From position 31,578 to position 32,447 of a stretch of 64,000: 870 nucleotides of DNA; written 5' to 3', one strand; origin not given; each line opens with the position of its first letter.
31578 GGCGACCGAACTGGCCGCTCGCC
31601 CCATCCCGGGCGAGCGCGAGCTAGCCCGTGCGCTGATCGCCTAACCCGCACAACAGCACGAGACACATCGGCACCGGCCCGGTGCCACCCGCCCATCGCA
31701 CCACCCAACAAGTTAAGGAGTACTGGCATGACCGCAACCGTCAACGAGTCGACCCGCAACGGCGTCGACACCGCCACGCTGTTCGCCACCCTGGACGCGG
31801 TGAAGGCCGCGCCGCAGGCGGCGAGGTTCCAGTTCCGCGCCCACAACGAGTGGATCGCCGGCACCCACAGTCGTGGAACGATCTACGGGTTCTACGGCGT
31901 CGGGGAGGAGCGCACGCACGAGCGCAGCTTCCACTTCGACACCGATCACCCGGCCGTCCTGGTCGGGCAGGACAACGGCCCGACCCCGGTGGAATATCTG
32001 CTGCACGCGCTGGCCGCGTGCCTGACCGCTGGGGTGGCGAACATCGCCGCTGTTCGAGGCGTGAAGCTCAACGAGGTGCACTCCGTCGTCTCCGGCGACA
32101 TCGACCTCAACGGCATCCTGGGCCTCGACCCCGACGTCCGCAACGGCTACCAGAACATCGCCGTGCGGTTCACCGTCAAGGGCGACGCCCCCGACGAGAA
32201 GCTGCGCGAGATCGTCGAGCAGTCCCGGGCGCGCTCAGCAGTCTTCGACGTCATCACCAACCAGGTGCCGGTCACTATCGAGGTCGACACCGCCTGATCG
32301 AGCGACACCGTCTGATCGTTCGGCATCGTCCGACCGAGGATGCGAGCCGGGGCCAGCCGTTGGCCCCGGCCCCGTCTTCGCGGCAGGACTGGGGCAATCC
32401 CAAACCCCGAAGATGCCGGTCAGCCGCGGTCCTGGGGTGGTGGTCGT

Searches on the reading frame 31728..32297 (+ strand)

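Call 22: search_protein_families(library=pfam, proteins=[window:31728-32297:+], max_evalue=0.001)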
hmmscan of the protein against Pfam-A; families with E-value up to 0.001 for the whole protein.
window:31728-32297:+ (189 aa): 1 family
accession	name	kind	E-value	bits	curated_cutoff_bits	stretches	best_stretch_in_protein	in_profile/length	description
PF02566.24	OsmC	-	3e-19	69.7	27.5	1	80-185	1-100/100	OsmC-like protein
